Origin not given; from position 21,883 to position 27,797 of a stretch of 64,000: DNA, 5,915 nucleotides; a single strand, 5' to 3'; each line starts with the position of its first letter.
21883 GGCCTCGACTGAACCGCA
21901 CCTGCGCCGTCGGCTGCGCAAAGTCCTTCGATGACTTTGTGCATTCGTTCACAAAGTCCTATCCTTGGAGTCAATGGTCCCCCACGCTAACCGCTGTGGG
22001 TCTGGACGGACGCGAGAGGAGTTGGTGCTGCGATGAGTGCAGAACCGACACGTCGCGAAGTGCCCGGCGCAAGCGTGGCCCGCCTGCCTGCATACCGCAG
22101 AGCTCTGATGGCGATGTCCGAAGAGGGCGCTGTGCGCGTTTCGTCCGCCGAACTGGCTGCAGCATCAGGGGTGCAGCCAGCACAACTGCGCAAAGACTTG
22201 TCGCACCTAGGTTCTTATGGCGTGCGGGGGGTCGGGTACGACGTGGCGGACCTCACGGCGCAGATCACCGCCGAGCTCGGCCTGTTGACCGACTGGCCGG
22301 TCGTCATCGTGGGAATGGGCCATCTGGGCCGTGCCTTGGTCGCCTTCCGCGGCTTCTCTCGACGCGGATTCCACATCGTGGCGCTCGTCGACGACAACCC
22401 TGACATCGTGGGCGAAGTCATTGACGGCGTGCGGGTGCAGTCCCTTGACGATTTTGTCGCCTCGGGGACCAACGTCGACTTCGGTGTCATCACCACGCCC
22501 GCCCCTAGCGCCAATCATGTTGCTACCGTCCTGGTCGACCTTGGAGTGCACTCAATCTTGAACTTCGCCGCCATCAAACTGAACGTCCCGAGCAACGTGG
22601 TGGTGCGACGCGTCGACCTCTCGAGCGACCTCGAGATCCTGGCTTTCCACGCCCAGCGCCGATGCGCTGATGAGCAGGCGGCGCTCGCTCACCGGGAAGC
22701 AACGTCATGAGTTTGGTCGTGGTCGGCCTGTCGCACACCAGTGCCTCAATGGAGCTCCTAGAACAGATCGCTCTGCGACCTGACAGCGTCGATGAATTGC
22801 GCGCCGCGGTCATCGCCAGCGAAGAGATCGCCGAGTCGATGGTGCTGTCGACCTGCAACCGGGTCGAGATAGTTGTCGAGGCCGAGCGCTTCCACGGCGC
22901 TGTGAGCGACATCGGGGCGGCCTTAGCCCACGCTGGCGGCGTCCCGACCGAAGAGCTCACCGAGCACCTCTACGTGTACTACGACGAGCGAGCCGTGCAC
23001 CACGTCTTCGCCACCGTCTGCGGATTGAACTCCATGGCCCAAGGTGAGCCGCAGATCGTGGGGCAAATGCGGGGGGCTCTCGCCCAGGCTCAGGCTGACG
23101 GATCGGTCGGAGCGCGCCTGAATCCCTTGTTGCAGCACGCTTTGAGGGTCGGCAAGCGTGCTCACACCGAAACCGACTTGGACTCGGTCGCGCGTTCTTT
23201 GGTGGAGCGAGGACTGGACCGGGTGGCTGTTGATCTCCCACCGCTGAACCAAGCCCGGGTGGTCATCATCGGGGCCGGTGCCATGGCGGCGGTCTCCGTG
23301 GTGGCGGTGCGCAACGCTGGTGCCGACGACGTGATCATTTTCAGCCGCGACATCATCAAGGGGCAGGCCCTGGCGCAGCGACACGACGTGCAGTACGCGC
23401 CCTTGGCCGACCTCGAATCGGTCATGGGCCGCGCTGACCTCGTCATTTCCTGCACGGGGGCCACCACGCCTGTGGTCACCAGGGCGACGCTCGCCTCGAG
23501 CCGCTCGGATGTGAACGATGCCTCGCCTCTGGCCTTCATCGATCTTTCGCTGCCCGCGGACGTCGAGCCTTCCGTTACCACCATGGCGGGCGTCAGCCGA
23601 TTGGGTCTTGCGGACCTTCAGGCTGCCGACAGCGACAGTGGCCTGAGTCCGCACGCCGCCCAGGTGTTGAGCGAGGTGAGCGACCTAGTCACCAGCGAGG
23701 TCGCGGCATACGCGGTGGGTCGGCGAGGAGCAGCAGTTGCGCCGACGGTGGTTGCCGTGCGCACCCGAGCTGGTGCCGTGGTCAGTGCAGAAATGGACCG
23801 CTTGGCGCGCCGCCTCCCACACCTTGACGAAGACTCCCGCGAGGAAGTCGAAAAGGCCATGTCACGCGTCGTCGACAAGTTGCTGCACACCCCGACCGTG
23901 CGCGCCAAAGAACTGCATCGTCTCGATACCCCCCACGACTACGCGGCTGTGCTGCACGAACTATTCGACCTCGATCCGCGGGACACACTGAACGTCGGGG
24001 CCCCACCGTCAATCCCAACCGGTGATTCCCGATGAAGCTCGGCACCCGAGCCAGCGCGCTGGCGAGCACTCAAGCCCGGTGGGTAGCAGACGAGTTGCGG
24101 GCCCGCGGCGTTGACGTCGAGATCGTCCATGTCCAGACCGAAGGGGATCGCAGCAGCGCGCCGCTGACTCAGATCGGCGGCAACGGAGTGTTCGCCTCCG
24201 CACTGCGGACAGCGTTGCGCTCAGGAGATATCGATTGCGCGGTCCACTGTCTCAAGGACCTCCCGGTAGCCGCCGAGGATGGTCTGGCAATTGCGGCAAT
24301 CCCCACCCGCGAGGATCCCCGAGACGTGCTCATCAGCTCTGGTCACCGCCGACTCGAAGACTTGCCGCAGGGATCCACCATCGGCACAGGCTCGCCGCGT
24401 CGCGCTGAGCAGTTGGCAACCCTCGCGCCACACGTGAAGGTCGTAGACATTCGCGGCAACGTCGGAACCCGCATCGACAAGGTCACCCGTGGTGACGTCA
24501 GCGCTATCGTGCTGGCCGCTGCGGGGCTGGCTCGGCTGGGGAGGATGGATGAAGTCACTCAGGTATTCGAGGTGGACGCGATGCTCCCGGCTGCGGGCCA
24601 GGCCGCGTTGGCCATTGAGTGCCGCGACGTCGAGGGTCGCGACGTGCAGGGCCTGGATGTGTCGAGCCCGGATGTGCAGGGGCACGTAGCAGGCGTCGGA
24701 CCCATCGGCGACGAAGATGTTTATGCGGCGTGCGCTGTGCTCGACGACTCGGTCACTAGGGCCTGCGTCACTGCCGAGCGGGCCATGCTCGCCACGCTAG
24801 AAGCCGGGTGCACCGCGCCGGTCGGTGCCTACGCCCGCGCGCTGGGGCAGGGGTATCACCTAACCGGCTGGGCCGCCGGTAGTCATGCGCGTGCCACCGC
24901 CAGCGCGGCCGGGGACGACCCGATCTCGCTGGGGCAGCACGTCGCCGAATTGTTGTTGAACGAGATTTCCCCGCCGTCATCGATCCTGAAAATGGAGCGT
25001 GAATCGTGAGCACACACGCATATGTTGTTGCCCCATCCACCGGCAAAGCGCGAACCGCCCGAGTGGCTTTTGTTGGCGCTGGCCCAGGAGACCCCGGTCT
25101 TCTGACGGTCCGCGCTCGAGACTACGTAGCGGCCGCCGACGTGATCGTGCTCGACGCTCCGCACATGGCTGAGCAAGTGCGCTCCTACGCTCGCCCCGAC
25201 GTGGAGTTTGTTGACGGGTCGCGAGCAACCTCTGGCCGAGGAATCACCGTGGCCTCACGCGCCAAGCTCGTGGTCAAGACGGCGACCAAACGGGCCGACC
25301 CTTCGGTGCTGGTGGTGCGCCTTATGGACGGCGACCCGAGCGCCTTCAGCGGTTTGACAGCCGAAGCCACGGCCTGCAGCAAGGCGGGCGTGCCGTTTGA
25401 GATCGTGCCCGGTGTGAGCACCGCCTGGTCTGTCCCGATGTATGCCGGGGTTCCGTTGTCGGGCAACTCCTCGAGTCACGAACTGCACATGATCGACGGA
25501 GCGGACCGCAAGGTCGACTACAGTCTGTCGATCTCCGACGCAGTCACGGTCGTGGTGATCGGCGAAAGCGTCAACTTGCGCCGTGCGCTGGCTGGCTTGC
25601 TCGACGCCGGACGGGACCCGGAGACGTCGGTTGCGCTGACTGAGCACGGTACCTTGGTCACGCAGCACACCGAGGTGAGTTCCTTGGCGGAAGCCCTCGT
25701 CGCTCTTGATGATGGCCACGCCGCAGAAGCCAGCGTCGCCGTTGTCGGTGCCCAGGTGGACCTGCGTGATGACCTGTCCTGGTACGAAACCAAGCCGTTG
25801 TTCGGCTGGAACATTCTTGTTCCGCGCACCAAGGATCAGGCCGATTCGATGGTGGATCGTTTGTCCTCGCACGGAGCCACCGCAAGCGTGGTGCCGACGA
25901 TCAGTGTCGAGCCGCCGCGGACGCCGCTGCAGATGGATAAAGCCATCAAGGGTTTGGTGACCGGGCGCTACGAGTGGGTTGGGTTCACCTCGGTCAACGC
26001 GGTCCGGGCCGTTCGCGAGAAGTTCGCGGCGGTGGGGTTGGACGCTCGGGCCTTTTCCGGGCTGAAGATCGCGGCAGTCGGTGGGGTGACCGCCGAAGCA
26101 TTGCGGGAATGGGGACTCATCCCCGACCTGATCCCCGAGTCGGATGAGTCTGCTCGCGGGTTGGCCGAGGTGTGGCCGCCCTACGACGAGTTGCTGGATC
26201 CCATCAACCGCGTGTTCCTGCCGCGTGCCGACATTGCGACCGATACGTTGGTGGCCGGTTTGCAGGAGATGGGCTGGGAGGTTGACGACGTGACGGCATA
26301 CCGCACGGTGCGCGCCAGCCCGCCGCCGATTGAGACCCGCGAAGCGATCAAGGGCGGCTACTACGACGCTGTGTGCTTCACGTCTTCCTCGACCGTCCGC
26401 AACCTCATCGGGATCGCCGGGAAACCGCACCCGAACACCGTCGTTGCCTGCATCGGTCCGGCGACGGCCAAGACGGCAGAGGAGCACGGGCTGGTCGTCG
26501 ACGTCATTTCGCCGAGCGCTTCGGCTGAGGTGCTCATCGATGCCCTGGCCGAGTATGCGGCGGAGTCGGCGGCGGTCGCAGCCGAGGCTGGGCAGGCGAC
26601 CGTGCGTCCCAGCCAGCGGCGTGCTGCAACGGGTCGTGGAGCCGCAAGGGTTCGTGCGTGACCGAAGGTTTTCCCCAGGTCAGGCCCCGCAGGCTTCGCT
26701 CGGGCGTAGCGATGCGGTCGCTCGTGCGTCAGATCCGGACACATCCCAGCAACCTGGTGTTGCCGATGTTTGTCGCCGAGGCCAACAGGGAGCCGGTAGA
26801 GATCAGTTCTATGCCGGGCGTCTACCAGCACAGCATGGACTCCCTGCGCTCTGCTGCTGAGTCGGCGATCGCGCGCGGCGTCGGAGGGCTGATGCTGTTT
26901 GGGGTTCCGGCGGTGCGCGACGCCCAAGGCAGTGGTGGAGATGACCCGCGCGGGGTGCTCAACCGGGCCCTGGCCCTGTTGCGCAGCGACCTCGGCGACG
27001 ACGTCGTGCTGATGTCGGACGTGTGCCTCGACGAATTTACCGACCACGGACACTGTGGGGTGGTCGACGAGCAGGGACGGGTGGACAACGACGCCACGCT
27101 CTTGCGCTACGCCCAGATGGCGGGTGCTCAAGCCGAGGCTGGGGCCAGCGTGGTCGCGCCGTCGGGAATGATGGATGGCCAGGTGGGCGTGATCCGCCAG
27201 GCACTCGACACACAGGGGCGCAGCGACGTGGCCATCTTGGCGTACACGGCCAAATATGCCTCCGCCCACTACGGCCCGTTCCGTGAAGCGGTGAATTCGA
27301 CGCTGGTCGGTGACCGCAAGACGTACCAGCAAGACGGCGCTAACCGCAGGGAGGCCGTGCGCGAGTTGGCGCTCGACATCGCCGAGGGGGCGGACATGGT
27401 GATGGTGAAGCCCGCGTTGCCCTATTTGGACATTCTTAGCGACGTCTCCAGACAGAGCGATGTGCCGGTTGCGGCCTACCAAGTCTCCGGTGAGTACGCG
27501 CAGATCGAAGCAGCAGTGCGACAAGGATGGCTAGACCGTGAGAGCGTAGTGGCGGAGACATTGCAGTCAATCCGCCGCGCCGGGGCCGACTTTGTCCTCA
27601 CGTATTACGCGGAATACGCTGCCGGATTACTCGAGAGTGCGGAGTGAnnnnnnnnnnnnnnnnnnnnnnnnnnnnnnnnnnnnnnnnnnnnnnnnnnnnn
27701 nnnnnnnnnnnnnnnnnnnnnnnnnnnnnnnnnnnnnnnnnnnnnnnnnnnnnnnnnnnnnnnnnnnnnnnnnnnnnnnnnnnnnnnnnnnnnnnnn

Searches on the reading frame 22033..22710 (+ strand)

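Call 77: search_protein_families(library=pfam, proteins=[window:22033-22710:+], max_evalue=0.000001)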
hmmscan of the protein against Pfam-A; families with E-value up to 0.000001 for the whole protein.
window:22033-22710:+ (225 aa): 2 families
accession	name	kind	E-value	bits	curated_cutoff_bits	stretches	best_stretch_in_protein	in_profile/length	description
PF02629.25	CoA_binding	-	1.8e-17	64.3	22.3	1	87-180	3-96/97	CoA binding domain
PF06971.19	Put_DNA-bind_N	-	1.6e-16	60.5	27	1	9-57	1-49/49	Putative DNA-binding protein N-terminus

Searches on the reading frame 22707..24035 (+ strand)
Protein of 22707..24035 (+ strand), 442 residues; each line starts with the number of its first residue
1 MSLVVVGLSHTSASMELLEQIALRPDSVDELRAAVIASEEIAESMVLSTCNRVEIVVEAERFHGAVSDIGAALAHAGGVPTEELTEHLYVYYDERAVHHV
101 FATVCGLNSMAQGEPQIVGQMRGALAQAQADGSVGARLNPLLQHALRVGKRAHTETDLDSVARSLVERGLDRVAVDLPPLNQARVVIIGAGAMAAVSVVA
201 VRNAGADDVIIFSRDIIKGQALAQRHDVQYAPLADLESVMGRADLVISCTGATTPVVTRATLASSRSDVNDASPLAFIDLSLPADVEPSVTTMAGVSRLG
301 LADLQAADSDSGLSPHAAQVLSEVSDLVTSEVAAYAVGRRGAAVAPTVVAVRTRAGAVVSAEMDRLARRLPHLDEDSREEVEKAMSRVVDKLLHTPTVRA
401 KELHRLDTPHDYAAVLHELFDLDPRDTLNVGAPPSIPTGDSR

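Call 77: search_protein_families(library=pfam, proteins=[window:22707-24035:+], max_evalue=0.000001)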
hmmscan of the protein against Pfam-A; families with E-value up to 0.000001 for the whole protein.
window:22707-24035:+ (442 aa): 3 families
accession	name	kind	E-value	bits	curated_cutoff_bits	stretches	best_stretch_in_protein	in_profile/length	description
PF05201.20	GlutR_N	-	3.9e-43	147.3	27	1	6-156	1-151/151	Glutamyl-tRNAGlu reductase, N-terminal domain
PF01488.26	Shikimate_DH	-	1.4e-25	90.4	24.3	1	178-305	8-136/138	Shikimate / quinate 5-dehydrogenase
PF00745.25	GlutR_dimer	-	4.3e-21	75.5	22.9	1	324-422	2-99/99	Glutamyl-tRNAGlu reductase, dimerisation domain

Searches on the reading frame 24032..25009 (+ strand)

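Call 77: search_protein_families(library=pfam, proteins=[window:24032-25009:+], max_evalue=0.000001)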
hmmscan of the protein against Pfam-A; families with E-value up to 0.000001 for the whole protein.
window:24032-25009:+ (325 aa): 2 families
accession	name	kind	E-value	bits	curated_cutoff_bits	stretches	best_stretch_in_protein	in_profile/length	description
PF01379.25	Porphobil_deam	-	1.8e-73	247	22.1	1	2-199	2-200/207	Porphobilinogen deaminase, dipyromethane cofactor binding domain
PF03900.20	Porphobil_deamC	-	2.7e-11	44.1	26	1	244-310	2-74/74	Porphobilinogen deaminase, C-terminal domain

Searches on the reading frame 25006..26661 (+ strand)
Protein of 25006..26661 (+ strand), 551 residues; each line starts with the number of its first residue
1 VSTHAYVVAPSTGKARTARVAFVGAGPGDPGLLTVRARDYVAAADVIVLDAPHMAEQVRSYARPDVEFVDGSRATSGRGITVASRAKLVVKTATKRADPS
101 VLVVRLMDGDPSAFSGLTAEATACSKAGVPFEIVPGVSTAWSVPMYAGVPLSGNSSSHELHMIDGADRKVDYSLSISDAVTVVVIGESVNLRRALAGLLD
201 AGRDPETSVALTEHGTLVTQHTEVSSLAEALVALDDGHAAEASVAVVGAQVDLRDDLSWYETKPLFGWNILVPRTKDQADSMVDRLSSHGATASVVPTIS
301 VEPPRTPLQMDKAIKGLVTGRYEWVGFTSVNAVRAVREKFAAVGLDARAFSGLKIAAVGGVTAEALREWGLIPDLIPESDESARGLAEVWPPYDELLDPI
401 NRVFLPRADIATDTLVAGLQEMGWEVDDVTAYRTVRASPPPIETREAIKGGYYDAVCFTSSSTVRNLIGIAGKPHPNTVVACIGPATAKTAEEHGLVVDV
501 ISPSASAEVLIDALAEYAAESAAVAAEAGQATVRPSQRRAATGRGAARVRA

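Call 77: search_protein_families(library=pfam, proteins=[window:25006-26661:+], max_evalue=0.000001)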
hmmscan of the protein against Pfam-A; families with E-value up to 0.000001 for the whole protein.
window:25006-26661:+ (551 aa): 2 families
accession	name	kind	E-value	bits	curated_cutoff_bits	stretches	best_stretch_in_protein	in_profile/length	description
PF02602.20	HEM4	-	2e-59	201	27.5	1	281-511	2-230/231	Uroporphyrinogen-III synthase HemD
PF00590.25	TP_methylase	-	3.3e-31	109.3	27.8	1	20-230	2-211/212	Tetrapyrrole (Corrin/Porphyrin) Methylases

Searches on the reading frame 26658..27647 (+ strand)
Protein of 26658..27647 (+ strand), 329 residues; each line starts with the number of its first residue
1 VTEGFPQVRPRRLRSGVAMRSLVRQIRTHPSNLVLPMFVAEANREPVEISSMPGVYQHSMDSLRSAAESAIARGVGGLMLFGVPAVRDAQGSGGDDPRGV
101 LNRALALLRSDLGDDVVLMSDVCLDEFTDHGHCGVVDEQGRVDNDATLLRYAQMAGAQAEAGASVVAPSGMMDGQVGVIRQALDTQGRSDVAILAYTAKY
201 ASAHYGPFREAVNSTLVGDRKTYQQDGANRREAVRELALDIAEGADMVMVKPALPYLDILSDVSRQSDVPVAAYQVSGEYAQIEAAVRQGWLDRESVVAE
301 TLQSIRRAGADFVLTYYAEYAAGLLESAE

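Call 77: search_protein_families(library=pfam, proteins=[window:26658-27647:+], max_evalue=0.000001)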
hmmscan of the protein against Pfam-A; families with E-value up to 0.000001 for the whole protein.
window:26658-27647:+ (329 aa): 1 family
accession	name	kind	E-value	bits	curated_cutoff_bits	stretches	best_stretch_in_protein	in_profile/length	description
PF00490.27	ALAD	-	4.8e-131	437.1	24.6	1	8-322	2-315/317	Delta-aminolevulinic acid dehydratase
